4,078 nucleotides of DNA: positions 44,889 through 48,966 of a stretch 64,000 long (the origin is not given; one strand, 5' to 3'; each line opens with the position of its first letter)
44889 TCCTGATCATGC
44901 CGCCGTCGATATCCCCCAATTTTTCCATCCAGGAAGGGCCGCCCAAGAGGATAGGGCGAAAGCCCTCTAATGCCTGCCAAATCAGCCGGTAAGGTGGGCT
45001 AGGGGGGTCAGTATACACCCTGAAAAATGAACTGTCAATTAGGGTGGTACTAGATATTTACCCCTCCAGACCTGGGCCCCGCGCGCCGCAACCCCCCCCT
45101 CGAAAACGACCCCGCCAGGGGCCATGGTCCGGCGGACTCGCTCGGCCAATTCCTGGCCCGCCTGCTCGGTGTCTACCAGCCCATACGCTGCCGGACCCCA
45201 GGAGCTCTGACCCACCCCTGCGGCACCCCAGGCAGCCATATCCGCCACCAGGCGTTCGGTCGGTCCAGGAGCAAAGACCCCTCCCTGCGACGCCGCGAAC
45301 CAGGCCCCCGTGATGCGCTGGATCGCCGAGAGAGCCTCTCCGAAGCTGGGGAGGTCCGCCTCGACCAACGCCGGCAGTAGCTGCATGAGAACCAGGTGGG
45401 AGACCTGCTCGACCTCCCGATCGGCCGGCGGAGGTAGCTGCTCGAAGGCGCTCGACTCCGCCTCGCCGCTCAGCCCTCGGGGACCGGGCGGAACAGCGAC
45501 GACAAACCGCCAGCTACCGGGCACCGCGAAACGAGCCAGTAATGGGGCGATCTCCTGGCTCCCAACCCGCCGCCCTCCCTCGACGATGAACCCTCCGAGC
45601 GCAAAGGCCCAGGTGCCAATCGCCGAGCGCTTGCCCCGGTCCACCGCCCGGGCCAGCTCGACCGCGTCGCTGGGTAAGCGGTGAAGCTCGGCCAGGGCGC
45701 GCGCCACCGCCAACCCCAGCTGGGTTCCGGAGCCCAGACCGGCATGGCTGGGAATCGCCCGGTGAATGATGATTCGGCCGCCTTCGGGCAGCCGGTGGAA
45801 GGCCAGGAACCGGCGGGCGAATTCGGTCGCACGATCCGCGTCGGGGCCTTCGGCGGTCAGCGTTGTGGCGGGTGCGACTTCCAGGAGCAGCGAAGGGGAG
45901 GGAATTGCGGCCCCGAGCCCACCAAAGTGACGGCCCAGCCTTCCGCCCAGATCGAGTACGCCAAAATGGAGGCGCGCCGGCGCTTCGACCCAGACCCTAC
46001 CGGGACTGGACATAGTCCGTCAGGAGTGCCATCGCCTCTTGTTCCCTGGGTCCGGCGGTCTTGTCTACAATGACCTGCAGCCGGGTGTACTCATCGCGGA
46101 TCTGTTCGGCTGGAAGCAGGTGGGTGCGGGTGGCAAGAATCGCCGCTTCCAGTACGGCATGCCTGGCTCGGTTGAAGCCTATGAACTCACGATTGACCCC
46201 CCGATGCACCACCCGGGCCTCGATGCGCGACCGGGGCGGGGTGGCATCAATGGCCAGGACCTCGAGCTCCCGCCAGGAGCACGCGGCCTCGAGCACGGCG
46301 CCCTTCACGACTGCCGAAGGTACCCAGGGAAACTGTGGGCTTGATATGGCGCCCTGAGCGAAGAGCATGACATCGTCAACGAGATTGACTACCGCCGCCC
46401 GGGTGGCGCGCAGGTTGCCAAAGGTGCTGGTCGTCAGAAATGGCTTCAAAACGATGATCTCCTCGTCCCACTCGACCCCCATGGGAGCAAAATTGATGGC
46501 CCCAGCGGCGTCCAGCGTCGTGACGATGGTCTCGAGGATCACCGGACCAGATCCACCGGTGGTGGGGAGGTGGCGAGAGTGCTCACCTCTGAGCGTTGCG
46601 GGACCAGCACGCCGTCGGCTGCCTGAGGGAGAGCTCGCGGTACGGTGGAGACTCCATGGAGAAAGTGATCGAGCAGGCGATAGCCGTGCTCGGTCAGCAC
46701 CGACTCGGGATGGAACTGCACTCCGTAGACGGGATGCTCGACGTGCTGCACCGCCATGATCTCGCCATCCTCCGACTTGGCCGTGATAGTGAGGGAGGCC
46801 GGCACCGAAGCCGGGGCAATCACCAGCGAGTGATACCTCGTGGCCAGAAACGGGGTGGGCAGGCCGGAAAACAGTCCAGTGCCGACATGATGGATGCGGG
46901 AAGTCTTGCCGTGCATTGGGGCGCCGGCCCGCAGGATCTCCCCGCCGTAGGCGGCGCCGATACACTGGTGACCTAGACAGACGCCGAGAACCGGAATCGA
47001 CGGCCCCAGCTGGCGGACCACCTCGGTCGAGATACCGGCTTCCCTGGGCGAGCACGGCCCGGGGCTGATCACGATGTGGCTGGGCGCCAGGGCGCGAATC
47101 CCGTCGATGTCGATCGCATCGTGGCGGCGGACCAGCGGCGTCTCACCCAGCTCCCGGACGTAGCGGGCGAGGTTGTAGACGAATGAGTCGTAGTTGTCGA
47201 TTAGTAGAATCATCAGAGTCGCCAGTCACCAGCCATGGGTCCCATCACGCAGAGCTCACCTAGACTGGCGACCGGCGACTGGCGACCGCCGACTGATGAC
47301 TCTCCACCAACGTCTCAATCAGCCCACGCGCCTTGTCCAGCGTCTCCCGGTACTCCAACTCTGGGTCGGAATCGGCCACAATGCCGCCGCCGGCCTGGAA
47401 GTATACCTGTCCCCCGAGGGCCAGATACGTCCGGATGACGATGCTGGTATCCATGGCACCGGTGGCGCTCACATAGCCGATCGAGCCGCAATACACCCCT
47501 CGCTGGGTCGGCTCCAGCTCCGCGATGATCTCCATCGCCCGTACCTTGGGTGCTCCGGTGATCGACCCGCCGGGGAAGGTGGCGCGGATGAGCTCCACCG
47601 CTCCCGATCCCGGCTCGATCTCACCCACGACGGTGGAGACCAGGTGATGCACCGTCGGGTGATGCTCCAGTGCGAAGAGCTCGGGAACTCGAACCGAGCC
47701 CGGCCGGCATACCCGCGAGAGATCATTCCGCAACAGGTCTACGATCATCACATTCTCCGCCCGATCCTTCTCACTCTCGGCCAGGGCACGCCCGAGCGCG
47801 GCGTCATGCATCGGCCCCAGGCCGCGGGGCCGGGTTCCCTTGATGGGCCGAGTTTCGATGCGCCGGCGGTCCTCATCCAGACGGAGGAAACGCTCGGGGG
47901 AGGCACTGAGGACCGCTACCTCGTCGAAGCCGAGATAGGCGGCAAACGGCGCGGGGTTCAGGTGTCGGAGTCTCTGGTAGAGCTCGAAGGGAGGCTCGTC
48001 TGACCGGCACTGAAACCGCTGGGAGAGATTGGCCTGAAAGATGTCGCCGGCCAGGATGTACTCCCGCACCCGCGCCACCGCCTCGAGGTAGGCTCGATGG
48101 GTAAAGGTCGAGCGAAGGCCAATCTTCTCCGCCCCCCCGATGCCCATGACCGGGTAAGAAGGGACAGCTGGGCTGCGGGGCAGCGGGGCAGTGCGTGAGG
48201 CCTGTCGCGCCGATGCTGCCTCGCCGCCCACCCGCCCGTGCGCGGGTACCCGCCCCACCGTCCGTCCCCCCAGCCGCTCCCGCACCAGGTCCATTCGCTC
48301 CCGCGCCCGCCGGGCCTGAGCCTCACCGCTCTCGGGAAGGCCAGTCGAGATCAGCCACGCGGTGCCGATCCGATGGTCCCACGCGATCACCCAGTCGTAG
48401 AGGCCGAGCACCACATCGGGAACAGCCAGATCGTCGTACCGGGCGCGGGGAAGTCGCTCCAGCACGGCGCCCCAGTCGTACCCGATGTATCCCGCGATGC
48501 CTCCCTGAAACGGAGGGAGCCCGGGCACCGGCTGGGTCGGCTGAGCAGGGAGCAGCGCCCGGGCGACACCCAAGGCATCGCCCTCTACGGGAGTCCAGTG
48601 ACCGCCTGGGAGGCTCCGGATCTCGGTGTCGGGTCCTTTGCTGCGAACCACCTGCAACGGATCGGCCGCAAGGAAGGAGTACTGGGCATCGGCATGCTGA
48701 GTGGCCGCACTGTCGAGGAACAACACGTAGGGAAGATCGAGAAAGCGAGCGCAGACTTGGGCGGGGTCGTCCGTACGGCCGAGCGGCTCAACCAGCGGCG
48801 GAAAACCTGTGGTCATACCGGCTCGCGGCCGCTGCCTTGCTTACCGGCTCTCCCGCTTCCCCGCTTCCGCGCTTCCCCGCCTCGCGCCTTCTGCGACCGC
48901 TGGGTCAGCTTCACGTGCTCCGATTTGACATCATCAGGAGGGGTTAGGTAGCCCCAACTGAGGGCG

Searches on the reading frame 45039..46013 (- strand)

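Call 4: search_protein_families(library=pfam, proteins=[window:45039-46013:-])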
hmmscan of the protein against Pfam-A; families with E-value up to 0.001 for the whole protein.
window:45039-46013:- (324 aa): 2 families
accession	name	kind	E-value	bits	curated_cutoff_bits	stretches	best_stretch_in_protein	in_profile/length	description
PF00288.32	GHMP_kinases_N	-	1.4e-09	38.5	22.3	1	69-132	10-71/87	GHMP kinases N terminal domain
PF08544.19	GHMP_kinases_C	-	2e-06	28.6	21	1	212-297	1-83/85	GHMP kinases C terminal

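Call 5: search_protein_families(library=ncbifam, proteins=[window:45039-46013:-])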
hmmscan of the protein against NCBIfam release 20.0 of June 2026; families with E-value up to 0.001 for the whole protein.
window:45039-46013:- (324 aa): 3 families
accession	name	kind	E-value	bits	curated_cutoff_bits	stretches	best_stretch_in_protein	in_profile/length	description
NF040726.1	BetaRFA-P_synth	equivalog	8.8e-56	189.4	328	1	9-299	3-308/327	beta-ribofuranosylaminobenzene 5'-phosphate synthase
TIGR00144.1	beta_RFAP_syn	subfamily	1.2e-45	156.1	113.5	1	9-303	3-308/325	beta-ribofuranosylaminobenzene 5'-phosphate synthase family protein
NF002288.1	PRK01212.1-4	equivalog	0.00029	20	194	0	62-134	60-132/303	homoserine kinase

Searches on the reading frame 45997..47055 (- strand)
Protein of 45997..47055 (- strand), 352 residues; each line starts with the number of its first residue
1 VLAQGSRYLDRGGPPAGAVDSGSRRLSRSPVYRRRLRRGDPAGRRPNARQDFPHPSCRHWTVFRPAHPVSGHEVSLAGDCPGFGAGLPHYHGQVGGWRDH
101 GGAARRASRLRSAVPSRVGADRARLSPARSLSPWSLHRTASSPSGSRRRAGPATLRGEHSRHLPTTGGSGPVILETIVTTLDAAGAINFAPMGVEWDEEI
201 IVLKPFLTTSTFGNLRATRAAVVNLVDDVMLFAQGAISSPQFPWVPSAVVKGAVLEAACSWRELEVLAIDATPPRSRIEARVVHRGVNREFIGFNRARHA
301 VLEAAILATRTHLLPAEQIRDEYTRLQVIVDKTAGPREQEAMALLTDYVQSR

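Call 6: search_protein_families(library=ncbifam, proteins=[window:45997-47055:-])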
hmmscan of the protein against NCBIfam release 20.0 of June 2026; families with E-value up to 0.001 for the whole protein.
window:45997-47055:- (352 aa): 0 families

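Call 18: search_protein_families(library=pfam, proteins=[window:45997-47055:-], max_evalue=0.01)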
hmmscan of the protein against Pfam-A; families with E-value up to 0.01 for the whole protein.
window:45997-47055:- (352 aa): 2 families
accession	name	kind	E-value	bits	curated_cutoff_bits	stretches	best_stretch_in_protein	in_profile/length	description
PF04289.18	DUF447_N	-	2.2e-21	76.4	24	1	175-288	2-113/114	Protein of unknown function (DUF447) N-terminal domain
PF20766.2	DUF447_C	-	8.3e-14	51.8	24.8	1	295-346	1-52/53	Protein of unknown function (DUF447)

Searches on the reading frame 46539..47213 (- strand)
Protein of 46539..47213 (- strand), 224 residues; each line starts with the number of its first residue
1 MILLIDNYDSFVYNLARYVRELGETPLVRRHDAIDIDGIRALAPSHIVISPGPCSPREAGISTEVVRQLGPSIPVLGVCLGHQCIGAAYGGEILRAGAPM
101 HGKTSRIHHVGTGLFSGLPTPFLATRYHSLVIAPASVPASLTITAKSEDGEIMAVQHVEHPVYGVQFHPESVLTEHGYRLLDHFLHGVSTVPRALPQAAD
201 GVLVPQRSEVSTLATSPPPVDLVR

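Call 71: search_protein_families(library=pfam, max_evalue=0.00001, proteins=[window:46539-47213:-])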
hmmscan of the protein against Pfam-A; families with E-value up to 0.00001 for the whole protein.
window:46539-47213:- (224 aa): 2 families
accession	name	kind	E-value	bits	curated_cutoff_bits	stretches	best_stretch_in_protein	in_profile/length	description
PF00117.34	GATase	-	8.7e-56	189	22.8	1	3-186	1-188/190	Glutamine amidotransferase class-I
PF07722.19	Peptidase_C26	-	1.2e-10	42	20.5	1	69-170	102-219/219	Peptidase C26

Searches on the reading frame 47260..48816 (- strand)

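Call 6: search_protein_families(library=ncbifam, proteins=[window:47260-48816:-])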
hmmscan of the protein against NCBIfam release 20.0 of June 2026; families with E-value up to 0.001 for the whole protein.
window:47260-48816:- (518 aa): 26 families (the best 25 are shown)
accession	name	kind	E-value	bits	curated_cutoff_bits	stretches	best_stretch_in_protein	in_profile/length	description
TIGR00564.1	trpE_most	equivalog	7.5e-121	404.3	517.7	1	19-502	7-453/455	anthranilate synthase component I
NF012009.0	PRK15465.1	equivalog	4.5e-117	391.3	622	2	235-502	185-450/453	aminodeoxychorismate synthase component 1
TIGR01824.1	PabB-clade2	equivalog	4.6e-111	371.5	408.55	1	237-499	93-355/355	aminodeoxychorismate synthase, component I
TIGR00553.1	pabB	equivalog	4.8e-109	364.5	328.4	1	235-497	67-327/329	aminodeoxychorismate synthase component I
NF010086.0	PRK13571.1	equivalog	3.1e-104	349.3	693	1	31-503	51-497/510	anthranilate synthase component I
NF004610.0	PRK05940.1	equivalog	8.9e-103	344.5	568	2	231-507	184-463/467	anthranilate synthase component I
TIGR01820.1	TrpE-arch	equivalog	1e-102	344.8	512.05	1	30-502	14-447/449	anthranilate synthase component I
NF006563.0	PRK09070.1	equivalog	2e-101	339.9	514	1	240-503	182-444/447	aminodeoxychorismate synthase component I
NF005698.0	PRK07508.1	equivalog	7.9e-95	317.6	452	1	236-499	112-375/383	aminodeoxychorismate synthase component I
NF010087.0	PRK13572.1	equivalog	2.2e-76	257.3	580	1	240-502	172-430/435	anthranilate synthase component I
NF004530.0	PRK05877.1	equivalog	8.1e-75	252.6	383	1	240-507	160-419/425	aminodeoxychorismate synthase component I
NF010079.0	PRK13564.1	equivalog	2.2e-74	251.1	471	1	107-508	146-516/521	anthranilate synthase component 1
NF010089.0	PRK13574.1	equivalog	1.6e-73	248.1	527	1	238-499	155-414/421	anthranilate synthase component I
TIGR00565.1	trpE_proteo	equivalog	5.9e-65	220.1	494.65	1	240-506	225-496/498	anthranilate synthase component I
NF010081.0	PRK13566.1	equivalog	8.7e-59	199.5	645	1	238-512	243-516/729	anthranilate synthase component I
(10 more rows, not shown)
